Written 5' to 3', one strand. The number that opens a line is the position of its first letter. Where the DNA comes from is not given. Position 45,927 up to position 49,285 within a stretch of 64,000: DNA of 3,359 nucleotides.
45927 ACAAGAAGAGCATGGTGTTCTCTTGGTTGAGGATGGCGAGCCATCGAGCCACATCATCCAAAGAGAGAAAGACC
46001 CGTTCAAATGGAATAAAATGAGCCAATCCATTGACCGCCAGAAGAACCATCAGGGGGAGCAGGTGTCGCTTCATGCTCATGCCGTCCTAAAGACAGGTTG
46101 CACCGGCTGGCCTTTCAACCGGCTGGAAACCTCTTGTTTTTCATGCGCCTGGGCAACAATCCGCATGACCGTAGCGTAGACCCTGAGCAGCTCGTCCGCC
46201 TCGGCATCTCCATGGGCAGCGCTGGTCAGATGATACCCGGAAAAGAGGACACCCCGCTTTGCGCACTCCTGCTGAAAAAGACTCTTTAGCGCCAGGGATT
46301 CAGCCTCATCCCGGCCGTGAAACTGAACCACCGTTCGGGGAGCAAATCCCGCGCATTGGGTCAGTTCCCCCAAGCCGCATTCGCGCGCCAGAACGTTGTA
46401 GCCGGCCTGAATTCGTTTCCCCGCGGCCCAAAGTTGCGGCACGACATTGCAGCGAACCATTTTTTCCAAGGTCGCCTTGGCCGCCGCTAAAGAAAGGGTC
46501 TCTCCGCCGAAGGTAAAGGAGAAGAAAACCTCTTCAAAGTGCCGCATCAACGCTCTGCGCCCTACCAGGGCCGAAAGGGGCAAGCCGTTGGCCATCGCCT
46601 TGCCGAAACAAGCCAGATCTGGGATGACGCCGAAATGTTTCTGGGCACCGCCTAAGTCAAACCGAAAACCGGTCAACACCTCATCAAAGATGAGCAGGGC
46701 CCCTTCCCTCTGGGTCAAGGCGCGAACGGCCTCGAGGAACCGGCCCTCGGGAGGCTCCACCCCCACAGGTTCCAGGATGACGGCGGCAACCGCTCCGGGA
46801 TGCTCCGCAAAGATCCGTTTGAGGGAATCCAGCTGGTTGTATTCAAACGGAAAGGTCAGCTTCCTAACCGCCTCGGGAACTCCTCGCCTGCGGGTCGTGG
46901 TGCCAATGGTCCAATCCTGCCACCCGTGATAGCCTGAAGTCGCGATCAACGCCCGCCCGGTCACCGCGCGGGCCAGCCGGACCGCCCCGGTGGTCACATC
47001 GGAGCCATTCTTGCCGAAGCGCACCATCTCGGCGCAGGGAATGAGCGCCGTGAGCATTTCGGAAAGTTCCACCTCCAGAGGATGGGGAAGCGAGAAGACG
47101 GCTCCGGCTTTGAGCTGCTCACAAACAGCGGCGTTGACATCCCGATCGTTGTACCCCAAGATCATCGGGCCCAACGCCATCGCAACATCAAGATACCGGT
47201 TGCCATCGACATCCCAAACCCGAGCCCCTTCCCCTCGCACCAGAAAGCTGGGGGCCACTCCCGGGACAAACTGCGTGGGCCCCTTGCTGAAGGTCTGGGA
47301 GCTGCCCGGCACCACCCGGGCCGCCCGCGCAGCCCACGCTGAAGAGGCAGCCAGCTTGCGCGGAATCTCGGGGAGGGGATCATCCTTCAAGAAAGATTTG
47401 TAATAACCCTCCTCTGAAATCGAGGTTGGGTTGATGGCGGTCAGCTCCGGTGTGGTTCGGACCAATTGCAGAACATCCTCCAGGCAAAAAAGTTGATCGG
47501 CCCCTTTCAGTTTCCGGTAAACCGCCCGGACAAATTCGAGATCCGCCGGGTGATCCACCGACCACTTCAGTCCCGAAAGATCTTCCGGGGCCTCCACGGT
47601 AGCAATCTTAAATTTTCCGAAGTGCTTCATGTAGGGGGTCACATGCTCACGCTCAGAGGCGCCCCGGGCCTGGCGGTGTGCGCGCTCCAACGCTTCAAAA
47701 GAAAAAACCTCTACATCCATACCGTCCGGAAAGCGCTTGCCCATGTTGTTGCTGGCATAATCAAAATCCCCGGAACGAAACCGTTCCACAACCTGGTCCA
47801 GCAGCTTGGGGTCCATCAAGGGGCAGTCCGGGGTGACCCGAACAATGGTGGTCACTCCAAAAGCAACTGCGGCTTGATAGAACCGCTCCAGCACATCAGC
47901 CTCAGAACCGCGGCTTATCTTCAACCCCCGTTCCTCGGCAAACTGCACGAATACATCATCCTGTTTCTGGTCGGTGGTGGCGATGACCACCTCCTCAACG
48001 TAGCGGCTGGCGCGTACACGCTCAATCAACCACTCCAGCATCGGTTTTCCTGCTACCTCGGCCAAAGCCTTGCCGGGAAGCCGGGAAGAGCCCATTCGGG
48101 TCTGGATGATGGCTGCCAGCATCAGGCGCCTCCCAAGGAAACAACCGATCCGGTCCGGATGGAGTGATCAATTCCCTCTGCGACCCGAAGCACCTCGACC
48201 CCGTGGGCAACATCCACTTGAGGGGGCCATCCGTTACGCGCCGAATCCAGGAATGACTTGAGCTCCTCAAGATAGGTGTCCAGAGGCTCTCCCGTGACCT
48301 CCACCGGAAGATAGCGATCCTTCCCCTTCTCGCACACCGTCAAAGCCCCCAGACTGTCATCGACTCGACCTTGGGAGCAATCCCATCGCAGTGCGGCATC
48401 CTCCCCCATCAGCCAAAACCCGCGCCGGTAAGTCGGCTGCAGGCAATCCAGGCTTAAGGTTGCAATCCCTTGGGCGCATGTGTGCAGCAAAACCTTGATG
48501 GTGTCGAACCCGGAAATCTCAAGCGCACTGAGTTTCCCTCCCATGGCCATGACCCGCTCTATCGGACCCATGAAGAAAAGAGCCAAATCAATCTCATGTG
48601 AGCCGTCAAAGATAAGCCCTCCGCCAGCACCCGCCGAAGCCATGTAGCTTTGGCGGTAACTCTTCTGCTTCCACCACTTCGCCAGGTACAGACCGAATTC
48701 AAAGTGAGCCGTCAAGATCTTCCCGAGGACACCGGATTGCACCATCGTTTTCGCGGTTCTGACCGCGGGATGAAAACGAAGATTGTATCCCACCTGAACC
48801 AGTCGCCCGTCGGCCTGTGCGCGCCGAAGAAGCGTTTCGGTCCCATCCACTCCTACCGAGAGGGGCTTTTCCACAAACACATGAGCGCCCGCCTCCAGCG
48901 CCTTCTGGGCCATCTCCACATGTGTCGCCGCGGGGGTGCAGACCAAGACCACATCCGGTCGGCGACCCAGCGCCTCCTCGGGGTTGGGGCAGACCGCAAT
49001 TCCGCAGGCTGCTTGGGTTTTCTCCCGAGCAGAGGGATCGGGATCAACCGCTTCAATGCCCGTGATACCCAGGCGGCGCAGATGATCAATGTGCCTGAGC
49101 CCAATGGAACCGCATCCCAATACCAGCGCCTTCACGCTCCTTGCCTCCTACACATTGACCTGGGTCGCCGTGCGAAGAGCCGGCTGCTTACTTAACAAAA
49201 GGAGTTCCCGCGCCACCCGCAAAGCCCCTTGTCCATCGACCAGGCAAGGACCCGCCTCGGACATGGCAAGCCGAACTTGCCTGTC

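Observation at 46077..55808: Pseudaminic-acid-like core with substitutions: formyltransferase in place of PseH, CyTase-aminotransferase fusion beside a Gfo/Idh/MocA oxidoreductase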

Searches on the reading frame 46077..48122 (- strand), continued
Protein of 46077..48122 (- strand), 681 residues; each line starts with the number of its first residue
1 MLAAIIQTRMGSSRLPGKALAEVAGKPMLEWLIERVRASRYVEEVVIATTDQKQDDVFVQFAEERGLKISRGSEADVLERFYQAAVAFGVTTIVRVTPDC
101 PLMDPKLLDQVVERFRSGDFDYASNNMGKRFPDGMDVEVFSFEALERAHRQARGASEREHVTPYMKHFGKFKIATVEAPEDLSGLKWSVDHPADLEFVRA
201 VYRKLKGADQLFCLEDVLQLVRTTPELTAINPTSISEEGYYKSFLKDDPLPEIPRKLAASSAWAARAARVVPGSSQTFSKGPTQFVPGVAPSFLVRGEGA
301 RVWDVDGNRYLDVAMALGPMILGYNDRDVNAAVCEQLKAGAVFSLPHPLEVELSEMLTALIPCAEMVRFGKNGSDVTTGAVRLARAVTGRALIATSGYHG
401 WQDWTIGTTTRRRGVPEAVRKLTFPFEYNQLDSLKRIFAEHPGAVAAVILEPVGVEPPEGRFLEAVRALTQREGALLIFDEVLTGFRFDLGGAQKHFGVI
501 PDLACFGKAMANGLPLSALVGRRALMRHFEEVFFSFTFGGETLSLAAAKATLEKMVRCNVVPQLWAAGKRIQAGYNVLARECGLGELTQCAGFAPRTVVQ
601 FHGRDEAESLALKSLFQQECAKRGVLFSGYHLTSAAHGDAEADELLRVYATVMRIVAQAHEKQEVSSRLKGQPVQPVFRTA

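Call 90: search_protein_families(library=pfam, proteins=[L006:15017-16381:+, L006:16396-16863:+, L006:16850-17854:+, L006:17851-18540:+, L006:18572-19273:+, L008:12010-12600:+, L008:2902-4239:+, L008:1074-1835:+], max_evalue=0.001)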
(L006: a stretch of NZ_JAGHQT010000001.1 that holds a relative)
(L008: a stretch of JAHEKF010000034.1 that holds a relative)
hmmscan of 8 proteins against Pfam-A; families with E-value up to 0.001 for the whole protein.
L006:15017-16381:+ (454 aa): 9 families
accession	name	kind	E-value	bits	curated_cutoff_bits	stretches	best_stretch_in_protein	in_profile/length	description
PF13450.12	NAD_binding_8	-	1.5e-13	51.3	21.9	1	10-63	1-52/68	NAD(P)-binding Rossmann-like domain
PF01593.30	Amino_oxidase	-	2.1e-09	37.6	19.8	1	15-316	1-295/443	Flavin containing amine oxidoreductase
PF01266.30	DAO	-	1.4e-08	35.1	27.9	1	9-42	3-35/353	FAD dependent oxidoreductase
PF03486.20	HI0933_like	-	2.6e-07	30.8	50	0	8-42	3-36/244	HI0933-like protein Rossmann domain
PF07992.20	Pyr_redox_2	-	3.6e-07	30.3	26.1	0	7-41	2-35/291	Pyridine nucleotide-disulphide oxidoreductase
PF12831.13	FAD_oxidored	-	1.5e-06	28.2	27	1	9-87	3-76/416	FAD dependent oxidoreductase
PF00890.30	FAD_binding_2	-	9.9e-06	25.4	20.4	0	9-43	3-36/414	FAD binding domain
PF00070.33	Pyr_redox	-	4.1e-05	24.4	22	0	234-268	46-81/82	Pyridine nucleotide-disulphide oxidoreductase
PF04820.20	Trp_halogenase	-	6.9e-05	22.3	21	0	9-38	3-35/458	Tryptophan halogenase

L006:16396-16863:+ (155 aa): 3 families
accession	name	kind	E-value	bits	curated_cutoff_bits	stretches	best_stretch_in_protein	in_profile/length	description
PF00132.30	Hexapep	-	3.2e-12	46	27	1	86-119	1-34/36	Bacterial transferase hexapeptide (six repeats)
PF14602.12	Hexapep_2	-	2.3e-10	40.5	27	1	87-121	2-34/34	Hexapeptide repeat of succinyl-transferase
PF25084.1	LbH_EIF2B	-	0.00029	21.2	54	1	31-117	16-103/105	EIF2B subunit epsilon LbH domain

L006:16850-17854:+ (334 aa): 1 family
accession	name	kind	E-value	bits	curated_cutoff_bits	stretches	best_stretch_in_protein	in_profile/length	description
PF01041.23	DegT_DnrJ_EryC1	-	7.1e-52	177.2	19.8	2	136-328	141-359/360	DegT/DnrJ/EryC1/StrS aminotransferase family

L006:17851-18540:+ (229 aa): 1 family
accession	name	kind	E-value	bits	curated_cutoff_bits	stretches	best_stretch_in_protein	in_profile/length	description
PF08889.16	WbqC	-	8.2e-70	235.5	21.3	1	7-224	1-216/218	WbqC-like protein family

L006:18572-19273:+ (233 aa): 1 family
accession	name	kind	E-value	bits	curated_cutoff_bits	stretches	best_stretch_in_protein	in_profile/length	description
PF02585.22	PIG-L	-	3.2e-27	96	28.2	1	17-138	1-128/129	GlcNAc-PI de-N-acetylase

L008:12010-12600:+ (196 aa): 1 family
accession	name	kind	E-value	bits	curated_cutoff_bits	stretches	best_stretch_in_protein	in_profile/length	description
PF00551.24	Formyl_trans_N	-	1.3e-16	61.3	26.1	1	48-139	82-172/181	Formyl transferase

L008:2902-4239:+ (445 aa): 1 family
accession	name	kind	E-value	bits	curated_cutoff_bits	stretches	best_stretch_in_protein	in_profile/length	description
PF13450.12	NAD_binding_8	-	4.2e-08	33.8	21.9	1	11-75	1-65/68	NAD(P)-binding Rossmann-like domain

L008:1074-1835:+ (253 aa): 7 families
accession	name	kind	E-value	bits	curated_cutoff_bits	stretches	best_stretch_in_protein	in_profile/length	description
PF08241.18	Methyltransf_11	-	1.1e-16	61.6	21.2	1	48-135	1-86/95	Methyltransferase domain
PF13649.12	Methyltransf_25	-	4.3e-16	59.8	27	1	47-135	1-92/97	Methyltransferase domain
PF13847.12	Methyltransf_31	-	6.4e-16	58.8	27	1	43-161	3-127/145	Methyltransferase domain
PF08242.18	Methyltransf_12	-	6.7e-12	46.4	30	1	48-133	1-89/98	Methyltransferase domain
PF13489.12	Methyltransf_23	-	2.7e-10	40.6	27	1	36-134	15-109/164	Methyltransferase domain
PF07021.18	MetW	-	6.3e-08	32.9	21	1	38-142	8-108/193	Methionine biosynthesis protein MetW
PF02353.26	CMAS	-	0.00037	20.3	27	1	34-113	53-132/273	Mycolic acid cyclopropane synthetase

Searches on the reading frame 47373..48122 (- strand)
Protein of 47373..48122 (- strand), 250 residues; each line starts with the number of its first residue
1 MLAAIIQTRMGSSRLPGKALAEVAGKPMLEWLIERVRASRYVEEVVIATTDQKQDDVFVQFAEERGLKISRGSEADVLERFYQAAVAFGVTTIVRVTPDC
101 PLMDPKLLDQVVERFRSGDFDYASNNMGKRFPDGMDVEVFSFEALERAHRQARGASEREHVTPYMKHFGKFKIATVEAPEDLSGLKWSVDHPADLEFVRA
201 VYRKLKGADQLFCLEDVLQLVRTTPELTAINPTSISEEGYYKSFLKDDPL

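Call 31: search_protein_families(library=ncbifam, proteins=[window:47373-48122:-], max_evalue=0.001)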
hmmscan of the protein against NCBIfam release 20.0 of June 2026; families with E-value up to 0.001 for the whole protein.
window:47373-48122:- (250 aa): 14 families
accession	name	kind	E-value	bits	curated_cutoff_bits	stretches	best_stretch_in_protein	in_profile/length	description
NF009905.0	PRK13368.1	subfamily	5.2e-20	71.8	255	1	3-125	4-123/243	3-deoxy-manno-octulosonate cytidylyltransferase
NF003952.0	PRK05450.1-5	subfamily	4e-18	65.5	193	1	3-118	4-119/250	3-deoxy-manno-octulosonate cytidylyltransferase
NF003950.0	PRK05450.1-3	subfamily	1.5e-15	57.3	234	1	4-118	5-120/248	3-deoxy-manno-octulosonate cytidylyltransferase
NF003948.0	PRK05450.1-1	equivalog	2.4e-13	49.9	281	1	4-124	8-129/248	3-deoxy-manno-octulosonate cytidylyltransferase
TIGR00466.1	kdsB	equivalog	1.2e-11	44.5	155.2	1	4-116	5-117/241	3-deoxy-manno-octulosonate cytidylyltransferase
TIGR03584.1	PseF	equivalog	1.6e-08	34.5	205.7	1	4-58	2-56/222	pseudaminic acid cytidylyltransferase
NF001457.0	PRK00317.1-3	equivalog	2.6e-06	27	164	1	18-118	19-116/200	molybdenum cofactor guanylyltransferase MobA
NF010933.0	PRK14353.1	equivalog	2.3e-05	23.2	505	1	2-117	11-126/453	bifunctional UDP-N-acetylglucosamine diphosphorylase/glucosamine-1-phosphate N-acetyltransferase GlmU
TIGR00453.1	ispD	equivalog_domain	2.9e-05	23.6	181.3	1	2-72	5-73/219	2-C-methyl-D-erythritol 4-phosphate cytidylyltransferase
NF010935.0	PRK14355.1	equivalog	4.5e-05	22.2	718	1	2-116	9-122/459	bifunctional UDP-N-acetylglucosamine diphosphorylase/glucosamine-1-phosphate N-acetyltransferase GlmU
TIGR01173.1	glmU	equivalog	6.2e-05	22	366.85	1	2-114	6-116/452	bifunctional UDP-N-acetylglucosamine diphosphorylase/glucosamine-1-phosphate N-acetyltransferase GlmU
TIGR02665.1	molyb_mobA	equivalog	0.00035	20.6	151.85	1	8-127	12-125/186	molybdenum cofactor guanylyltransferase MobA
TIGR03310.1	matur_MocA_YgfJ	equivalog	0.00037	20.5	186.45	1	2-117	5-117/188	molybdenum cofactor cytidylyltransferase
NF010934.1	PRK14354.1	equivalog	0.0005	18.7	450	1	2-115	5-115/447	bifunctional UDP-N-acetylglucosamine diphosphorylase/glucosamine-1-phosphate N-acetyltransferase GlmU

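Call 32: search_solved_structures(query=window:47373-48122:-, max_evalue=0.01, show_alignments=1)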
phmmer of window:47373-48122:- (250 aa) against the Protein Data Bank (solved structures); distinct sequences matched with E-value up to 0.01: 18.
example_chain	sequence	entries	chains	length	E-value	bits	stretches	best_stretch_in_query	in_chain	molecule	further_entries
6oew_A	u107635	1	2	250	2.2e-37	131.9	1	4-227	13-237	Cytidylyltransferase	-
3tqd_A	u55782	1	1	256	1.2e-10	44.5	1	4-114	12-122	3-deoxy-manno-octulosonate cytidylyltransferase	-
3oam_A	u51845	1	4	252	5.1e-10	42.4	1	4-116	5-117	3-deoxy-manno-octulosonate cytidylyltransferase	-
1vh3_A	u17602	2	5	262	5.3e-10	42.4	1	4-123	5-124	3-deoxy-manno-octulosonate cytidylyltransferase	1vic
3duv_A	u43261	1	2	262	5.3e-10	42.3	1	4-123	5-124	3-deoxy-manno-octulosonate cytidylyltransferase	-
4xwi_A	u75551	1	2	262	1.9e-09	40.5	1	4-114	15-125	3-deoxy-manno-octulosonate cytidylyltransferase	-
3jtj_A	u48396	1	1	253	2.4e-09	40.2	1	3-116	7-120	3-deoxy-manno-octulosonate cytidylyltransferase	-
8ees_A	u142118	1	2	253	9.3e-09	38.3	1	4-118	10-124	3-deoxy-manno-octulosonate cytidylyltransferase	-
1vh1_A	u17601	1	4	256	4.2e-08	36.1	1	4-115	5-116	3-deoxy-manno-octulosonate cytidylyltransferase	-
1gq9_A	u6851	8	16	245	4.5e-08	36.1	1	4-116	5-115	3-DEOXY-MANNO-OCTULOSONATE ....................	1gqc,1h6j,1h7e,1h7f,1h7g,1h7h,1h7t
3k8d_A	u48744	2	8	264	6.5e-08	35.5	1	4-115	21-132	3-deoxy-manno-octulosonate cytidylyltransferase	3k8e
2xwl_A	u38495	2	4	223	0.00012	24.9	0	17-118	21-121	2-C-METHYL-D-ERYTHRITOL 4-PHOSPHATE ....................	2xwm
2y6p_A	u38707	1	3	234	0.00017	24.4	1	3-59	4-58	3-DEOXY-MANNO-OCTULOSONATE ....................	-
9t4z_A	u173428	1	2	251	0.00058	22.6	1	2-76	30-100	PpNeuA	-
1qwj_A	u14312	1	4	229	0.00067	22.4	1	2-122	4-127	cytidine monophospho-N-acetylneuraminic acid synthetase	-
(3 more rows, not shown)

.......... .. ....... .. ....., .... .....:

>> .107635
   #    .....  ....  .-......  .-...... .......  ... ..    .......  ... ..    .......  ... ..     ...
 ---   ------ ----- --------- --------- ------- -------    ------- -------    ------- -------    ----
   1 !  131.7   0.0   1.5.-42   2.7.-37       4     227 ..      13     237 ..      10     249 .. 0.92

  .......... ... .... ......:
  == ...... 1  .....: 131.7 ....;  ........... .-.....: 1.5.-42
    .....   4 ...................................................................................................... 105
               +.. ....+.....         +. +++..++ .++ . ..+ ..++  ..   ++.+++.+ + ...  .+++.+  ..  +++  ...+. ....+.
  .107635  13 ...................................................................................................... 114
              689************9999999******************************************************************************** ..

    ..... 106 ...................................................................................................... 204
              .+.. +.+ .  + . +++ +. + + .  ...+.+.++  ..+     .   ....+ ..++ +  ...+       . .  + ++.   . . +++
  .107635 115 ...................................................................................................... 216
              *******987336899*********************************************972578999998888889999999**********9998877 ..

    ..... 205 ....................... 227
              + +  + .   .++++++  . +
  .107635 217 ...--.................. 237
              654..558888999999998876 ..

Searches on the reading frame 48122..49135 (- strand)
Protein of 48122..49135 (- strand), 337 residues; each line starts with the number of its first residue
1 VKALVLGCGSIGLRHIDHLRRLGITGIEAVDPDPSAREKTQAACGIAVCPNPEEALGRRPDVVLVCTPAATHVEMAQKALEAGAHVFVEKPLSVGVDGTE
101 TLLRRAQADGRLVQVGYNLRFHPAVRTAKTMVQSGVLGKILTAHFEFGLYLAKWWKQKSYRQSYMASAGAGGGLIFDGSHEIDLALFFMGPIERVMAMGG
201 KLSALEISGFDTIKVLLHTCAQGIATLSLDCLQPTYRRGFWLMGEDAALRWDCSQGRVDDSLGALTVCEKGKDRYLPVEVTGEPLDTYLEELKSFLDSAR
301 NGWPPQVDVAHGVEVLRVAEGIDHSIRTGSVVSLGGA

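Call 3: search_protein_families(library=pfam, proteins=[window:48122-49135:-])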
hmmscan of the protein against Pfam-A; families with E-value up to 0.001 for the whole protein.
window:48122-49135:- (337 aa): 5 families
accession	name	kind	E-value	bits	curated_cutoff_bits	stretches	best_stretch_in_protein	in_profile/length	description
PF01408.29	GFO_IDH_MocA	-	1.2e-21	78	24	1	2-117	2-120/120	Oxidoreductase family, NAD-binding Rossmann fold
PF22725.1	GFO_IDH_MocA_C3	-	3.6e-16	59.7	27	1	125-249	1-123/124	GFO/IDH/MocA C-terminal domain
PF02894.22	GFO_IDH_MocA_C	-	3.3e-11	43.9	22.9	1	129-334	1-218/218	Oxidoreductase family, C-terminal alpha/beta domain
PF03447.22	NAD_binding_3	-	6.6e-05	24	24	1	7-89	1-88/116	Homoserine dehydrogenase, NAD binding domain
PF03807.23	F420_oxidored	-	0.00069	20.6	21.6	0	5-79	4-79/94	NADP oxidoreductase coenzyme F420-dependent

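Call 4: search_protein_families(library=ncbifam, proteins=[window:48122-49135:-])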
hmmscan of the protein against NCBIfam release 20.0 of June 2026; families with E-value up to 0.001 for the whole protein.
window:48122-49135:- (337 aa): 9 families
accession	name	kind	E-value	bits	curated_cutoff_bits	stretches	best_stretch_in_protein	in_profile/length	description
TIGR04380.1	myo_inos_iolG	equivalog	3.9e-32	111.4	355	1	4-227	5-227/330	inositol 2-dehydrogenase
NF040723.1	UDP-GlcNAcDh_Arch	equivalog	2.1e-22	80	450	1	1-319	1-294/302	UDP-N-acetylglucosamine 3-dehydrogenase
NF052479.1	LevoglcsnDh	equivalog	1.9e-20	72.9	650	1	61-198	75-211/386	levoglucosan dehydrogenase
NF008607.0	PRK11579.1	subfamily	2.1e-18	66.4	330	1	38-191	41-191/346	oxidoreductase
NF041392.1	XylDh_Gfo6_Halo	equivalog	6.8e-17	61.3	350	1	61-144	84-167/350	D-xylose 1-dehydrogenase Gfo6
NF007574.0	PRK10206.1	equivalog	5e-14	52.1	352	1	61-150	67-156/345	oxidoreductase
NF052679.1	InsChiInosDhIolG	equivalog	2.3e-13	49.9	540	1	4-143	6-151/343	bifunctional inositol 2-dehydrogenase/D-chiro-inositol 1-dehydrogenase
NF058561.1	BT_2158_fam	equivalog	1.2e-08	34.1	750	1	54-143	91-180/487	glycoside 3-dehydrogenase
NF058563.1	BT_2159_fam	equivalog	0.00012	21.2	650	1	5-140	5-143/350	disaccharide 3-dehydrogenase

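Call 59: search_solved_structures(query=window:48122-49135:-, max_evalue=1e-8)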
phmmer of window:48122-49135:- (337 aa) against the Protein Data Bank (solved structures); distinct sequences matched with E-value up to 1e-8: 58.
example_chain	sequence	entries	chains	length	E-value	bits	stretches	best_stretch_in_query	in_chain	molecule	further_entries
3ezy_A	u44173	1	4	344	1.2e-17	67.2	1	5-317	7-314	Dehydrogenase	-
3cea_A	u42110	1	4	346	5e-17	65.2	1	2-333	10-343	Myo-inositol 2-dehydrogenase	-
5ya8_A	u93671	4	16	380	1e-16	64.1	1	59-199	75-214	Scyllo-inositol dehydrogenase with L-glucose dehydrogenase activity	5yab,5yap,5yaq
6ktj_A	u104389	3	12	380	1e-16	64.1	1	59-199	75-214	Scyllo-inositol dehydrogenase with L-glucose dehydrogenase activity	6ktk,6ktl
3kux_A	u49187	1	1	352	1.3e-16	63.8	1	22-195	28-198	Putative oxidoreductase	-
6z3b_B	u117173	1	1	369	3.7e-16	62.3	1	55-202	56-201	Gfo/Idh/MocA family oxidoreductase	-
6z3b_A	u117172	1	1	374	3.8e-16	62.2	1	55-202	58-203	Gfo/Idh/MocA family oxidoreductase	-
6z3c_AAA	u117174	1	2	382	4e-16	62.2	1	55-202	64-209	Gfo/Idh/MocA family oxidoreductase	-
7xr9_A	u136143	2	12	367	1.4e-14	57.1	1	3-191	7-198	DgpA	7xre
4h3v_A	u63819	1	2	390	4.2e-14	55.5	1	55-203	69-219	Oxidoreductase domain protein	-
3q2k_A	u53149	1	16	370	9.6e-14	54.4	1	5-329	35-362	oxidoreductase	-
6o15_A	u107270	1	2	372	9.8e-14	54.3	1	58-203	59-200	Uncharacterized oxidoreductase YjhC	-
8w9s_A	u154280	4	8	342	1.2e-13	54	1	4-210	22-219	NADH-dependent dihydrogenase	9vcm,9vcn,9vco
4fb5_A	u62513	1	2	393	1.9e-13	53.4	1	60-196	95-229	Probable oxidoreductase protein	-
7d5n_A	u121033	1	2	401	2.4e-13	53.1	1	56-148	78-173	Oxidoreductase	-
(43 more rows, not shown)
